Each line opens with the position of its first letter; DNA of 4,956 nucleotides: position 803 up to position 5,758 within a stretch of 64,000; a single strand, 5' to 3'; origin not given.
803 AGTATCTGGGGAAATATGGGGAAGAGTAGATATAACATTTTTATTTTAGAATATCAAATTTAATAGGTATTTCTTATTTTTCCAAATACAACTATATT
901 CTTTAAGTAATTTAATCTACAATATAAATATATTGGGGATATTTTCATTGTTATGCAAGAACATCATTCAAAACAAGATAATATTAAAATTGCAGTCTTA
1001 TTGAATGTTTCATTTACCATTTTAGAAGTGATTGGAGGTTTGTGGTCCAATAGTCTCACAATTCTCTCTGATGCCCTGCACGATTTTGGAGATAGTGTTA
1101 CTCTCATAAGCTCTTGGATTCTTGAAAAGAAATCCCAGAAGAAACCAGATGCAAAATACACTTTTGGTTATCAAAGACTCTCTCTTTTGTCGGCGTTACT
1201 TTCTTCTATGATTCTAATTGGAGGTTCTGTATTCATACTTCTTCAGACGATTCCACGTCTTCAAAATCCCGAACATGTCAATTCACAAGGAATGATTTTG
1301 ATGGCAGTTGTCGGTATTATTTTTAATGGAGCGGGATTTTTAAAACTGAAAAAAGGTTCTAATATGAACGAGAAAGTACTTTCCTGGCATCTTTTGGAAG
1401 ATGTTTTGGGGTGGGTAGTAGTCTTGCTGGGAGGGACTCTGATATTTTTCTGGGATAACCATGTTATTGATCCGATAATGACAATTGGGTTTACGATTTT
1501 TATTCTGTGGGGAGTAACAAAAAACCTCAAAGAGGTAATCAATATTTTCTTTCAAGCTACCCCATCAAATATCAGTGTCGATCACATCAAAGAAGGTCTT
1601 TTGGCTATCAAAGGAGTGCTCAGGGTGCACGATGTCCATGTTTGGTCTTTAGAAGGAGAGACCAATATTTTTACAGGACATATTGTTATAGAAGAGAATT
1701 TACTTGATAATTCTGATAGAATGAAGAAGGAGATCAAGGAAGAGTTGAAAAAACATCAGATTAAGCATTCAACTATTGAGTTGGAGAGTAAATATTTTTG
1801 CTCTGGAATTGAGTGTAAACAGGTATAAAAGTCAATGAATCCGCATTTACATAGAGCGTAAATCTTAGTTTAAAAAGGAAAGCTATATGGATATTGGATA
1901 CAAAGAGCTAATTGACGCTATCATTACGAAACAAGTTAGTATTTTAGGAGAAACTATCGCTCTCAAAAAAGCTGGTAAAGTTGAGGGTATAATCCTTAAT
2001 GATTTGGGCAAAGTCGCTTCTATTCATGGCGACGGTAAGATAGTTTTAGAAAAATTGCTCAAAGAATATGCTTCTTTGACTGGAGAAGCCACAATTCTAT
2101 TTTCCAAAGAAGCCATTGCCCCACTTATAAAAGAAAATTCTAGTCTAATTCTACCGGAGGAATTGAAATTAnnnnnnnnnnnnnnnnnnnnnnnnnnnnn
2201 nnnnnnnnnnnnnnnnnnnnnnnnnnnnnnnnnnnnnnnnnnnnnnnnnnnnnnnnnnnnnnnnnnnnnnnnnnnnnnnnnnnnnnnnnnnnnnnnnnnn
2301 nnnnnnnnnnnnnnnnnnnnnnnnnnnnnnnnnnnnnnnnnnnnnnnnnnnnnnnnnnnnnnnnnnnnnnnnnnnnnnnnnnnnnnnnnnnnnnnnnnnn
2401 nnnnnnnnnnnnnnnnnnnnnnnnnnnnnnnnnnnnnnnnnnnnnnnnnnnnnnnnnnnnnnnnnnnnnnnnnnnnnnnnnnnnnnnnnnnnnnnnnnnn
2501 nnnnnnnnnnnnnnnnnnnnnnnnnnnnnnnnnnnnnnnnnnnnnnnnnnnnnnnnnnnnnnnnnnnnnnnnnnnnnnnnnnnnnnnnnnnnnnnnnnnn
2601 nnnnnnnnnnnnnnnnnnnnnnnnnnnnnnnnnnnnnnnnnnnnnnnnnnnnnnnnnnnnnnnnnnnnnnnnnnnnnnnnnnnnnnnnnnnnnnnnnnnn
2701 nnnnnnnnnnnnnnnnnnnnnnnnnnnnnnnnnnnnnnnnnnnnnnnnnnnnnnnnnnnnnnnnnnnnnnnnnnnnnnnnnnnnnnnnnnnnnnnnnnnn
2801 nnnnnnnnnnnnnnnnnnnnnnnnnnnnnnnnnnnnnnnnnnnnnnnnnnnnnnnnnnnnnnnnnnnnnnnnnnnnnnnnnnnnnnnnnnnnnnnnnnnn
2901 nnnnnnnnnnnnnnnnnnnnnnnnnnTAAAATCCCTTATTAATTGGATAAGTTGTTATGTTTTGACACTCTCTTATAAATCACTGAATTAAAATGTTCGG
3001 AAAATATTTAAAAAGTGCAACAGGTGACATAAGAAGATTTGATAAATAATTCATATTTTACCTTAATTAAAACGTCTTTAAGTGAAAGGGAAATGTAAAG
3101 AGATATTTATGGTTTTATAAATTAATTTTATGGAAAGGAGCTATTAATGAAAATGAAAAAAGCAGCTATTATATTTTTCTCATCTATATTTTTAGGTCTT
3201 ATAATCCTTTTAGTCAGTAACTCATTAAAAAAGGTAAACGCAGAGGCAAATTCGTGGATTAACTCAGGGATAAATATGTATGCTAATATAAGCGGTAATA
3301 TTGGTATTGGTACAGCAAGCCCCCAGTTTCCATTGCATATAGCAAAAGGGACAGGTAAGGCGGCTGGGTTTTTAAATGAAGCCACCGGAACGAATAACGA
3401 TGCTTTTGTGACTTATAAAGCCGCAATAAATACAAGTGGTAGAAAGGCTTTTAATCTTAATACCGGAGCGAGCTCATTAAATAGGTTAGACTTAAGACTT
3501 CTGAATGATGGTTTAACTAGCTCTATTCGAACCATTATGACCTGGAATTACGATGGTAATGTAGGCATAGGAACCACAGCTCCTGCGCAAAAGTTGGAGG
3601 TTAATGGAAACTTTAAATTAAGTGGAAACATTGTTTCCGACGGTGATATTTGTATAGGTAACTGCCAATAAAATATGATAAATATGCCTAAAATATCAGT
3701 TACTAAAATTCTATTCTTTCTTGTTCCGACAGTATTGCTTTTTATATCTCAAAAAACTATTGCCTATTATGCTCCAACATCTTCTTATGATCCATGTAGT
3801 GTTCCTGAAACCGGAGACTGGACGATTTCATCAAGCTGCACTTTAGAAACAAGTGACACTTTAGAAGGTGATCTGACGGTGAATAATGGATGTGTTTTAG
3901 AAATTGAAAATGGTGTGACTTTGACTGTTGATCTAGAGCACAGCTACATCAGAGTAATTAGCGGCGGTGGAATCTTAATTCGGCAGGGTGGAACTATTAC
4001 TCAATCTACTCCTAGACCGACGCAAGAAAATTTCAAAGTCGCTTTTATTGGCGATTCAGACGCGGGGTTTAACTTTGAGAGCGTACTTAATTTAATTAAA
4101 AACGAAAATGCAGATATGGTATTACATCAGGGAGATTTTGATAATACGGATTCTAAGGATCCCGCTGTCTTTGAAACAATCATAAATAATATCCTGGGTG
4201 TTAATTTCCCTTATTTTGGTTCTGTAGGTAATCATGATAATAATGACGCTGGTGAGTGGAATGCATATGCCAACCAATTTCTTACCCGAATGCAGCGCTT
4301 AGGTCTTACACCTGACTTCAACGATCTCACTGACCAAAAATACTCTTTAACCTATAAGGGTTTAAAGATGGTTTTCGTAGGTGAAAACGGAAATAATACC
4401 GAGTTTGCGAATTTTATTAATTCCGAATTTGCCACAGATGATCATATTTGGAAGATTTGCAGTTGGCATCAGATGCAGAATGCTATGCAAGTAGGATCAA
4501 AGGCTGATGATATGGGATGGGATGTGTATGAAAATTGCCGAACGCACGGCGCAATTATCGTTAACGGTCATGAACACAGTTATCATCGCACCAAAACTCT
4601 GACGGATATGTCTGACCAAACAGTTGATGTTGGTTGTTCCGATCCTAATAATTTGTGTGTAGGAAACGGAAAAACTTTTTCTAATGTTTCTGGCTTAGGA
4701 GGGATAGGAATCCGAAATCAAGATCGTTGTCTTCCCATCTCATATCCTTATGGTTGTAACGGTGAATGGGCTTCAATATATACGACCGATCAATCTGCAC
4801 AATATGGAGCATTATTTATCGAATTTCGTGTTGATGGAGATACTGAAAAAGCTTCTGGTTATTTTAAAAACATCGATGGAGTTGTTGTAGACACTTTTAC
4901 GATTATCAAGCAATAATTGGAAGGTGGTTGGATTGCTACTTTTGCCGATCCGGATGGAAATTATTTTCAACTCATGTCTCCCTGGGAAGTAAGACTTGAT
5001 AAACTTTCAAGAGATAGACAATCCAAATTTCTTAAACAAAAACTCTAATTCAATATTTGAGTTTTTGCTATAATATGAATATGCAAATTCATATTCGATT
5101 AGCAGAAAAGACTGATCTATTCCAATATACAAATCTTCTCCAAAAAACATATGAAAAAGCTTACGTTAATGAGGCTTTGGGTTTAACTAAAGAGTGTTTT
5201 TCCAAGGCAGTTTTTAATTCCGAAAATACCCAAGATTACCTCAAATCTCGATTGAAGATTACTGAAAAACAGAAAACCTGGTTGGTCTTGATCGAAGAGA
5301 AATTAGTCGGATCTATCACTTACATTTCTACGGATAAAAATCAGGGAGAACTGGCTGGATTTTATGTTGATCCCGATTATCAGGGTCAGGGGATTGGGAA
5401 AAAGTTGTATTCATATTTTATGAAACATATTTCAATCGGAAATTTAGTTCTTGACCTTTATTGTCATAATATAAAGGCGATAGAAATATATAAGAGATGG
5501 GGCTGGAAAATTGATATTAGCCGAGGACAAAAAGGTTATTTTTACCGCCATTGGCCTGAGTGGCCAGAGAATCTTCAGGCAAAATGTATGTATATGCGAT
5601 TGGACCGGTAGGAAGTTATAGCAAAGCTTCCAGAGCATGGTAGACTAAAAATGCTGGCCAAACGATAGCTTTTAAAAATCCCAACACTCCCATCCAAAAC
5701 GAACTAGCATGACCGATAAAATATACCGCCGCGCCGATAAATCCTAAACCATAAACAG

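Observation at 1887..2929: A duplicated two-gene module: a roughly 95-aa soluble protein plus a roughly 235-252-aa polytopic membrane protein, with gene order swapped between the copies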

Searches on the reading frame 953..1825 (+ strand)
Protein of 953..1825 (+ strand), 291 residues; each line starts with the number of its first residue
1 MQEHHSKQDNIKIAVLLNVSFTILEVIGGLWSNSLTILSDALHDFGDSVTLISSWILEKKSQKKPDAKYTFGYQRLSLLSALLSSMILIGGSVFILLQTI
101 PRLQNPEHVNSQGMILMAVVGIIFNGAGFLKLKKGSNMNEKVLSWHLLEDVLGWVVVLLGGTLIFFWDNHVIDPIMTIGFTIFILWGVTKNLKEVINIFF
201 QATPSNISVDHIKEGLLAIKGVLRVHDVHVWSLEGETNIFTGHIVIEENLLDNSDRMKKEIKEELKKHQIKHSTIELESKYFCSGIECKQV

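Call 17: search_protein_families(library=pfam, proteins=[window:953-1825:+], max_evalue=0.01)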
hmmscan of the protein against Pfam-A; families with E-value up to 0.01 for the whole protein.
window:953-1825:+ (291 aa): 2 families
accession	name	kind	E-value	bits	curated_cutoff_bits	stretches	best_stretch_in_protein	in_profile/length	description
PF01545.26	Cation_efflux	-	1.6e-39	136.2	26.6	1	12-197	2-195/198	Cation efflux family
PF16916.11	ZT_dimer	-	9.9e-09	35.5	26.7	1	204-278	1-76/78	Dimerisation domain of Zinc Transporter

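Call 88: search_protein_families(library=pfam, alignment_id=A11, max_evalue=0.00001)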
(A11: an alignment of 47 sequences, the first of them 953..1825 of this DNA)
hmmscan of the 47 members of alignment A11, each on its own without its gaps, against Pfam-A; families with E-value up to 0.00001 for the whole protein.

A. member 1, window:953-1825:+ (291 aa): 2 families
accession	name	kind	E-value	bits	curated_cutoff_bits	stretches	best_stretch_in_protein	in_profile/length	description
PF01545.26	Cation_efflux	-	1.6e-39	136.2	26.6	1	12-197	2-195/198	Cation efflux family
PF16916.11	ZT_dimer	-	9.9e-09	35.5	26.7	1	204-278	1-76/78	Dimerisation domain of Zinc Transporter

B. families by the number of members that match (of 47 scanned): 66 families (the first 25 are shown)
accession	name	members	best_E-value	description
PF03576.19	Peptidase_S58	1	4.3e-111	Peptidase family S58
PF00224.27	PK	1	7.3e-103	Pyruvate kinase, barrel domain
PF01566.24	Nramp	1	1.1e-92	Natural resistance-associated macrophage protein-like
PF07907.16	YibE_F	1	5.1e-71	YibE/F-like protein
PF06966.17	DUF1295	1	5.9e-67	Protein of unknown function (DUF1295)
PF00155.27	Aminotran_1_2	1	1.9e-53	Aminotransferase class I and II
PF01855.24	POR_N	1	1.9e-50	Pyruvate flavodoxin/ferredoxin oxidoreductase, thiamine diP-bdg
PF01509.24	TruB_N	1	5.4e-46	TruB family pseudouridylate synthase (N terminal domain)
PF01545.26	Cation_efflux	1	1.6e-39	Cation efflux family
PF01522.26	Polysacc_deac_1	1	1.1e-35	Polysaccharide deacetylase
PF01558.24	POR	1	1.8e-33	Pyruvate ferredoxin/flavodoxin oxidoreductase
PF13620.12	CarboxypepD_reg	1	2.1e-31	Carboxypeptidase regulatory-like domain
PF02535.28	Zip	1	8.6e-30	ZIP Zinc transporter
PF02775.26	TPP_enzyme_C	1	7.6e-29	Thiamine pyrophosphate enzyme, C-terminal TPP binding domain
PF00849.27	PseudoU_synth_2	1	1.1e-28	RNA pseudouridylate synthase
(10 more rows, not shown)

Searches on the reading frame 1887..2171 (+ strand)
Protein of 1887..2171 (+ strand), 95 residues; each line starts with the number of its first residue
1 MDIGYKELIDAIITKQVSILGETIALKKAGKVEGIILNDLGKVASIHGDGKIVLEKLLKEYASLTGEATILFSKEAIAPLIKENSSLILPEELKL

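Call 5: search_protein_families(library=pfam, proteins=[window:1887-2171:+], max_evalue=1)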
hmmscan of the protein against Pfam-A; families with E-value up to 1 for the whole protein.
window:1887-2171:+ (95 aa): 1 family
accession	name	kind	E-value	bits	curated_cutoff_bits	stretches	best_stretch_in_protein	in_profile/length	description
PF24842.1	UFD1_N2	-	0.18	12.3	37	1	49-74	19-44/76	Ubiquitin fusion degradation protein UFD1, N-terminal subdomain 2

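Call 6: search_protein_families(library=ncbifam, proteins=[window:1887-2171:+], max_evalue=1)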
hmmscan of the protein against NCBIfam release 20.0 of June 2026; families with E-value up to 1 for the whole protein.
window:1887-2171:+ (95 aa): 0 families

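Call 11: find_homologous_proteins(query=window:1887-2171:+, max_evalue=0.001)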
Query window:1887-2171:+ (95 aa): 1 proteins with E <= 0.001 among 15 candidates.
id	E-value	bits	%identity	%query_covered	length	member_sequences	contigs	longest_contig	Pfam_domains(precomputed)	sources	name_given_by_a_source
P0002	1.4e-42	161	99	91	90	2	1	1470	-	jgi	-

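Call 15: search_solved_structures(query=A1, max_evalue=10)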
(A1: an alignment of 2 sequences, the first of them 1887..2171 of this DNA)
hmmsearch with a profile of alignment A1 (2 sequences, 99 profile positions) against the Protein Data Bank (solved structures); distinct sequences matched with E-value up to 10: 1.
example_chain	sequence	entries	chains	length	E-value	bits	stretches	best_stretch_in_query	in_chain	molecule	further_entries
4nbt_A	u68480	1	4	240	0.62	13.6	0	15-48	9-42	3-oxoacyl-[acyl-carrier-protein] reductase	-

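Call 23: find_related_loci(query=A1, collection=genome_contigs, flank=6000)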
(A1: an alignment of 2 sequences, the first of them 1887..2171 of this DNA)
Query A1 (95 aa) in genome_contigs; peptide patterns used: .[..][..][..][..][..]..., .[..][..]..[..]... (x = any residue, [..] = any of these).
163 stretches matched a pattern, but none encodes a relative of the query by tblastn (E <= 1e-3).

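Call 47: predict_structure(alignment_id=A3)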
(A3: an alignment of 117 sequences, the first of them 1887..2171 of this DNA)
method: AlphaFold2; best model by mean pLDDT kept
length: 95 residues; sequences in the alignment: 117
mean_pLDDT: 95.2   pTM: 0.88
mean pLDDT of the five models: 95.2, 94.7, 94.7, 94.4, 93.3
residues with pLDDT >= 90: 86; 70-90: 8; 50-70: 1; < 50: 0
segments of 3 or more residues with pLDDT < 50: none
pLDDT, mean of each block of 10 residues (from residue 1): 89 98 98 97 96 98 96 96 91 90
secondary structure, 60 per line:
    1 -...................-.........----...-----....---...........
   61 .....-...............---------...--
elements in order: H2-20 H22-30 E35-37 E43-46 H50-65 H67-81

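Call 52: fold_search(model_id=the predicted structure, library=pdb)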
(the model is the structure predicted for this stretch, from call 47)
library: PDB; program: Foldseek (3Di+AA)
matches with E <= 10: 80; with E <= 0.001: 0
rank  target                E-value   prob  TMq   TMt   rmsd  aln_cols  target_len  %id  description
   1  6bde                  3.0e-01  0.57  0.39  0.24   6.2        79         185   19  Crystal structure of Fe(II) unliganded H-NOX protein mutant A71G from K. algicida (released 2018-05-30)
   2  6bdd                  4.5e-01  0.51  0.39  0.24   6.1        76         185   18  Crystal structure of Fe(II) unliganded H-NOX protein from K. algicida (released 2018-05-30)
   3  6mx5                  8.4e-01  0.75  0.55  0.30   4.3        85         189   16  Crystal structure of H-NOX protein from Nostoc sp. (released 2018-11-07)
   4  1u4h_A                9.4e-01  0.66  0.50  0.28   4.1        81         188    7  Crystal structure of an oxygen binding H-NOX domain related to soluble guanylate cyclases (oxygen complex) (released 2004-08-31)
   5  3m0b                  9.9e-01  0.72  0.52  0.30   4.0        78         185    8  Ru-Porphyrin Protein Scaffolds for Sensing O2 (released 2010-04-14)
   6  3tfd_B                9.9e-01  0.69  0.53  0.31   4.1        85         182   19  Crystal structure of an H-NOX protein from Nostoc sp. PCC 7120, L66W mutant (released 2011-11-09)
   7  8hbf_B                1.0e+00  0.66  0.53  0.11   4.7        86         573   13  Structure of human soluble guanylate cyclase in the NO+Rio state at 3.1 angstrom (released 2023-04-19)
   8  3tf8_A                1.2e+00  0.63  0.53  0.31   4.1        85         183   19  Crystal structure of an H-NOX protein from Nostoc sp. PCC 7120 (released 2011-11-09)
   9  2o09_A                1.4e+00  0.57  0.53  0.31   4.1        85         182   19  Crystal structure of the H-NOX domain from Nostoc sp. PCC 7120 (released 2007-01-30)
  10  3tfd_A                1.5e+00  0.57  0.53  0.30   4.1        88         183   17  Crystal structure of an H-NOX protein from Nostoc sp. PCC 7120, L66W mutant (released 2011-11-09)
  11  4iae_A                1.5e+00  0.51  0.51  0.30   4.2        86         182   20  Crystal structure of BAY 60-2770 bound to nostoc H-NOX domain (released 2013-11-20)
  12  9k6o_C                1.5e+00  0.44  0.50  0.50   5.0        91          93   18  Crystal structure of designed zinc-induced homopentamer C5-Zn1-HEHE-1 (released 2025-10-22)
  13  3tf8_B                1.5e+00  0.41  0.52  0.30   6.8       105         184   16  Crystal structure of an H-NOX protein from Nostoc sp. PCC 7120 (released 2011-11-09)
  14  3nvu_A                1.5e+00  0.57  0.51  0.29   4.6        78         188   13  Modulating Heme Redox Potential Through Protein-Induced Porphyrin Distortion (released 2010-09-08)
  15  3lai_C                1.6e+00  0.47  0.48  0.28   4.6        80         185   11  Structural insights into the molecular mechanism of H-NOX activation (released 2010-03-16)
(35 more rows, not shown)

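Call 83: search_protein_families(library=pfam, alignment_id=A3, max_evalue=0.1)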
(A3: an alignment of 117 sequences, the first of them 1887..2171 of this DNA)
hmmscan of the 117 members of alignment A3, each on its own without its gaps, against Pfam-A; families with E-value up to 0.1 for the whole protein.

A. member 1, window:1887-2171:+ (95 aa): 0 families

B. families by the number of members that match (of 117 scanned): 39 families (the first 25 are shown)
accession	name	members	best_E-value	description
PF12119.13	DUF3581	4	0.0018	Protein of unknown function (DUF3581)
PF12396.14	DUF3659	2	0.067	Protein of unknown function (DUF3659)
PF20858.2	Pgp3_N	1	0.0018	Immunodominant antigen Pgp3, N-terminal domain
PF01386.24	Ribosomal_L25p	1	0.0028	Ribosomal L25p family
PF07504.19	FTP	1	0.013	Fungalysin/Thermolysin Propeptide Motif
PF07141.16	Phage_term_sma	1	0.018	Putative bacteriophage terminase small subunit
PF18425.6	CspB_prodomain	1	0.024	Csp protease B prodomain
PF02747.20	PCNA_C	1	0.025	Proliferating cell nuclear antigen, C-terminal domain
PF24958.1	DUF7765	1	0.033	Domain of unknown function (DUF7765)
PF07524.19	Bromo_TP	1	0.04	Bromodomain associated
PF21698.3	Spo16_C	1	0.041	Spo16 protein, C-terminal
PF13684.11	FakA-like_C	1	0.044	Fatty acid kinase subunit A-like, C-terminal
PF07224.18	Chlorophyllase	1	0.046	Chlorophyllase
PF20370.3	DUF6665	1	0.047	Family of unknown function (DUF6665)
PF23494.1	bPH_10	1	0.048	YqeB-like bacterial PH domain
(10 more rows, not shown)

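Call 84: search_solved_structures(query=A3, max_evalue=10)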
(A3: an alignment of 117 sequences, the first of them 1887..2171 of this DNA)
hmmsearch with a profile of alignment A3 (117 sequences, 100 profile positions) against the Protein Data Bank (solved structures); distinct sequences matched with E-value up to 10: 34.
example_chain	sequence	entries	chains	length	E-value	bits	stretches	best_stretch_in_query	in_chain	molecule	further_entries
9eho_RR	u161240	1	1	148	0.043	17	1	38-89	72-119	40S ribosomal protein S16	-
7oya_Q2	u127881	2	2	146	0.052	16.8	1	39-90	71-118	Ribosomal protein S16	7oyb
8q7z_Ap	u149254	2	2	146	0.06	16.6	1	39-90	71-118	Ribosomal protein S16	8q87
9q1s_QQ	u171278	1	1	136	0.06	16.6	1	39-90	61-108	Small ribosomal subunit protein uS9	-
6zvj_g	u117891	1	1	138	0.06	16.6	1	39-90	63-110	40S ribosomal protein S16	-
6gz3_BQ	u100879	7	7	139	0.06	16.6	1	39-90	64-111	ribosomal protein uS9 | 40S ribosomal protein S16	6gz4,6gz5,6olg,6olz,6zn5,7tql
6xa1_SQ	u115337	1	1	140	0.061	16.6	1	39-90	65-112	40S ribosomal protein S16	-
3jag_QQ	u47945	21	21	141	0.062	16.5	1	39-90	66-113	uS9 | Ribosomal protein uS9 | 40S ribosomal protein S16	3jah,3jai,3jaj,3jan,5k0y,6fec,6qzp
9q2m_QQ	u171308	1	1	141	0.062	16.5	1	39-90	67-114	Small ribosomal subunit protein uS9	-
11hg_II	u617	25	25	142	0.063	16.5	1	39-90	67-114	Small ribosomal subunit protein uS9 | 40S ribosomal protein S16 | uS9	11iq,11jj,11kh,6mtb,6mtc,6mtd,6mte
6zvh_Q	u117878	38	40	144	0.065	16.5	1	39-90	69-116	40S ribosomal protein S16 | Small ribosomal subunit protein uS9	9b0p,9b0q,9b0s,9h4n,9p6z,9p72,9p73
22tu_SQ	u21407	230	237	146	0.068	16.4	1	39-90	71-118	40S ribosomal protein S16 | Ribosomal protein uS9 | 40S RIBOSOMAL PROTEIN US9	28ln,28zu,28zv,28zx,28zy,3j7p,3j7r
7nwg_R2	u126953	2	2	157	0.079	16.2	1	39-90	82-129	Ribosomal protein S16 | Rps16 protein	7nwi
7nwh_QQ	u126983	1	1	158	0.081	16.2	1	39-90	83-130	Ribosomal protein S16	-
6d90_RR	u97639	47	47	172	0.097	15.9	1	39-90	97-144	Ribosomal protein S16 | uS9 | 40S ribosomal protein uS9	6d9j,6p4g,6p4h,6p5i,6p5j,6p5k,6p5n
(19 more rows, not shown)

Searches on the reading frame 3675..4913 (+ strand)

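Call 17: search_protein_families(library=pfam, proteins=[window:3675-4913:+], max_evalue=0.01)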
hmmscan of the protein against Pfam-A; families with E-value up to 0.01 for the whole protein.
window:3675-4913:+ (413 aa): 1 family
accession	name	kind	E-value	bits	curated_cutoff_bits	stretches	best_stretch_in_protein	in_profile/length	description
PF00149.33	Metallophos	-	2e-09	38.6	21.5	1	121-303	2-191/191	Calcineurin-like phosphoesterase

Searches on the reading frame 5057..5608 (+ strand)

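Call 17: search_protein_families(library=pfam, proteins=[window:5057-5608:+], max_evalue=0.01)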
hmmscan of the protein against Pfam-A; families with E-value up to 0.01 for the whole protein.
window:5057-5608:+ (184 aa): 8 families
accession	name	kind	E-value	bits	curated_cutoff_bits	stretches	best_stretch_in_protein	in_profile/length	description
PF00583.31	Acetyltransf_1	-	4.5e-14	53.2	20.7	1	57-150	20-116/116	Acetyltransferase (GNAT) family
PF13508.13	Acetyltransf_7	-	1.6e-12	48.1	27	1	72-151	3-83/84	Acetyltransferase (GNAT) domain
PF13673.13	Acetyltransf_10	-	1.2e-10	41.9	23.6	1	51-152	11-109/128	Acetyltransferase (GNAT) domain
PF13420.13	Acetyltransf_4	-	2.5e-07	31.3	24.3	1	13-152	1-136/155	Acetyltransferase (GNAT) domain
PF14542.12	Acetyltransf_CG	-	8e-06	26.3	30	1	81-141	9-69/80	GCN5-related N-acetyl-transferase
PF13527.13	Acetyltransf_9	-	1.1e-05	25.9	25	1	49-151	17-125/127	Acetyltransferase (GNAT) domain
PF13302.13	Acetyltransf_3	-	1.5e-05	26.2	25.4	1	51-150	30-137/138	Acetyltransferase (GNAT) domain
PF08445.16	FR47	-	0.0021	18.5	22.1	1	93-151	18-78/86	FR47-like protein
